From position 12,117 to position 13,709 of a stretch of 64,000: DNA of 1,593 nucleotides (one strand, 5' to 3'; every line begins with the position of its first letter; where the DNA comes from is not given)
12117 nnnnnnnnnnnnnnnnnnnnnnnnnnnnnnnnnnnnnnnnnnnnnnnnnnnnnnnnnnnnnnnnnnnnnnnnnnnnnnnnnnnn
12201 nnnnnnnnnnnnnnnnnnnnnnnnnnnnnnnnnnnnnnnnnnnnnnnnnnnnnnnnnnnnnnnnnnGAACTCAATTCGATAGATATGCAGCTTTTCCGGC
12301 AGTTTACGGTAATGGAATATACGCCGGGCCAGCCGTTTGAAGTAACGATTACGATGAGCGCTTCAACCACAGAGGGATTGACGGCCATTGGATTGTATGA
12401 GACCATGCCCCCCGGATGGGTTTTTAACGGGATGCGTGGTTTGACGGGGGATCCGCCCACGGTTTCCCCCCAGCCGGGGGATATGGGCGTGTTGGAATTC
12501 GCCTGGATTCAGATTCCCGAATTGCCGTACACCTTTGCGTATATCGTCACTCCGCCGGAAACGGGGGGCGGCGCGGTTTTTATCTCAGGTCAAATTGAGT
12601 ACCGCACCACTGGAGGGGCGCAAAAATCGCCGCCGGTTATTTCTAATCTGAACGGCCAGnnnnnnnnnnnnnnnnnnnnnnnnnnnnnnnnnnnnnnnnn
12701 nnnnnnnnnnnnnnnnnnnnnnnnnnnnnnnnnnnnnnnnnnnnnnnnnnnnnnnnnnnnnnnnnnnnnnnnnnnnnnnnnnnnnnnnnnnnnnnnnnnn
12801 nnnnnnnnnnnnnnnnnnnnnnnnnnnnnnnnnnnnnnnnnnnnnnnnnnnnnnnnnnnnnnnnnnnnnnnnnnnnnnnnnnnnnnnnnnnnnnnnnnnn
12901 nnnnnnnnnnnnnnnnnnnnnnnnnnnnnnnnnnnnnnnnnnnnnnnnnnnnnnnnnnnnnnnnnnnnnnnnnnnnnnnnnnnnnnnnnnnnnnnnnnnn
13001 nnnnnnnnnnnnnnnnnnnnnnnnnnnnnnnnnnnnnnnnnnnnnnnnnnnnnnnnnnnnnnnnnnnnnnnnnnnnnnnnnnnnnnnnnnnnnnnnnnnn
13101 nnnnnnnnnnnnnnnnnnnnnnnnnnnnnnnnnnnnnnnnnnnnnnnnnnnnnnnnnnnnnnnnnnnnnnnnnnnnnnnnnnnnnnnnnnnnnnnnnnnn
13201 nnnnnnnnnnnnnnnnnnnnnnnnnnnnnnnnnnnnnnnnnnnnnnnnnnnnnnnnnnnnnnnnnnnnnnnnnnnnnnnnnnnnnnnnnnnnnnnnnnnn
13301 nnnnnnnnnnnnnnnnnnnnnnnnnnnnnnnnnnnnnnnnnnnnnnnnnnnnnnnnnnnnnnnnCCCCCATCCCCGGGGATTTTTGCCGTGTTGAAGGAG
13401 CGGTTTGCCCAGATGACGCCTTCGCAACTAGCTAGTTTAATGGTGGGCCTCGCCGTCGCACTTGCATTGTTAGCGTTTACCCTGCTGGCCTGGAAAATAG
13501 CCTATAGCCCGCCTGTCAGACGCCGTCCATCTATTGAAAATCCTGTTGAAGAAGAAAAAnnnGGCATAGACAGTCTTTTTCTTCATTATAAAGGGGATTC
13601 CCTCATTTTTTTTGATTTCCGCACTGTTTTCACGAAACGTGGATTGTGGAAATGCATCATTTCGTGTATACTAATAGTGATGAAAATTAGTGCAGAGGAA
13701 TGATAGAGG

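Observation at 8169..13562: Tandem array of four paralogous membrane-anchored surface proteins built from a ~120-aa repeat domain I cannot assign to a known family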

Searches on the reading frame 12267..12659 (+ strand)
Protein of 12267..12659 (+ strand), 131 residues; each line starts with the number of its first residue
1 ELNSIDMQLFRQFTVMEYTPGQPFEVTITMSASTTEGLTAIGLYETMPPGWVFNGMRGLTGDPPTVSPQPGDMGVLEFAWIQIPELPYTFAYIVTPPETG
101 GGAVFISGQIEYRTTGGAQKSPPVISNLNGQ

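Call 45: find_related_loci(query=A3, collection=genome_contigs, flank=6000)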
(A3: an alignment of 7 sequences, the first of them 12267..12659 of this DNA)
Query A3 (131 aa) in genome_contigs; peptide patterns used: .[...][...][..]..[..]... (x = any residue, [..] = any of these).
41 stretches matched a pattern; 24 encode a relative of the query (tblastn E <= 1e-3); 24 distinct loci.
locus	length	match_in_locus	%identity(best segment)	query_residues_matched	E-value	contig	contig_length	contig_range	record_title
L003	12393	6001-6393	79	1-131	8e-70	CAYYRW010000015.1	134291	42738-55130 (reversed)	MAG TPA_asm: uncultured Nitrospirales bacterium isolate binchicken_co20_17 genome assembly, contig: NODE_330_length_1342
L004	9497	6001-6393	77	1-131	5e-69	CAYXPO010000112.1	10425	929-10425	MAG TPA_asm: uncultured Nitrospirales bacterium isolate binchicken_co117_52 genome assembly, contig: NODE_11486_length_1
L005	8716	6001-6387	61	1-130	4e-47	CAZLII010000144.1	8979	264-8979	MAG TPA_asm: uncultured Nitrospirales bacterium isolate binchicken_co168_237 genome assembly, contig: NODE_12662_length_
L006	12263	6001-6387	60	1-130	6e-47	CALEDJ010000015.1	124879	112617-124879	MAG: uncultured bacterium isolate N1_Bin_MAXBIN__043_1 genome assembly, contig: c_000001557433, whole genome shotgun seq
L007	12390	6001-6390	56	1-131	2e-46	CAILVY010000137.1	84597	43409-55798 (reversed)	MAG: Candidatus Hydrogenedentes bacterium isolate LaPlata_bin-1517 genome assembly, contig: bin-1517:137/407, whole geno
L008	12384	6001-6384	50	2-130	3e-38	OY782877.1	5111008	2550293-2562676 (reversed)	MAG: Candidatus Hydrogenedentes bacterium isolate 28e603e2-5466-4732-bb1a-a7370d5bccbd genome assembly, chromosome: 1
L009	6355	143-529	45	1-130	4e-37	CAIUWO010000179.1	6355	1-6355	MAG: Candidatus Hydrogenedentes bacterium isolate Loclat_bin-18389 genome assembly, contig: bin-18389:0179/1056, whole g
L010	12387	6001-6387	46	1-130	4e-36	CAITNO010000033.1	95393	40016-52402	MAG: Candidatus Hydrogenedentes bacterium isolate AlinenLipids_bin-3554 genome assembly, contig: bin-3554:033/159, whole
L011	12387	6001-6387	46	1-130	4e-36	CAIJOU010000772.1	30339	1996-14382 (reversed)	MAG: Candidatus Hydrogenedentes bacterium isolate MJ-2014_bin-0815 genome assembly, contig: bin-0815:772/967, whole geno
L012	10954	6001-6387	48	2-130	1e-33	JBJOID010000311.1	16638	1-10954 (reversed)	MAG: Candidatus Hydrogenedentota bacterium isolate sharkriverslough_2019_sw_WHONDRS-S19S_0042_B_bin.90 scaffold_2022637,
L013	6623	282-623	45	17-130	2e-28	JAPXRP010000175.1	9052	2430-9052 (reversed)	MAG: Candidatus Hydrogenedentota bacterium isolate binned_ad_9.133 NODE_11276_length_9052_cov_2.352493, whole genome sho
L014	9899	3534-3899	40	10-130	2e-27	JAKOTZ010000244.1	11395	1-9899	MAG: Candidatus Hydrogenedentota bacterium isolate CAAI_maxbin.090 k201_339169, whole genome shotgun sequence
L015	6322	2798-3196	39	7-128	2e-23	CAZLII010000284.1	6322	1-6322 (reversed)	MAG TPA_asm: uncultured Nitrospirales bacterium isolate binchicken_co168_237 genome assembly, contig: NODE_18634_length_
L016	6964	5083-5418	41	6-116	1e-22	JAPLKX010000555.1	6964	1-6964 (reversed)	MAG: Candidatus Hydrogenedentota bacterium isolate LacPavin_0920_SED5_MAG_60_9 LacPavin_0920_SED5_scaffold_880645, whole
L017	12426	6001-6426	35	2-128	4e-22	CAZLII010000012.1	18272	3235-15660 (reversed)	MAG TPA_asm: uncultured Nitrospirales bacterium isolate binchicken_co168_237 genome assembly, contig: NODE_5414_length_1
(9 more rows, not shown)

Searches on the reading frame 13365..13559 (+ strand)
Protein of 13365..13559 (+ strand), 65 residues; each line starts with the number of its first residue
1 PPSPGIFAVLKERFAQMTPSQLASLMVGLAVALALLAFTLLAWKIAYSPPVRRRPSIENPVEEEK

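Call 17: search_protein_families(library=ncbifam, proteins=[window:13365-13559:+], max_evalue=10)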
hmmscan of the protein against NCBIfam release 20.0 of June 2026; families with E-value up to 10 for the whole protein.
seq(65 aa): 1 family
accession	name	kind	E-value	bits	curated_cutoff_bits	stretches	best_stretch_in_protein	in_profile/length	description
NF011662.0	PRK15082.1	equivalog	0.09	12.1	484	1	1-42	248-289/303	glutathione ABC transporter permease GsiD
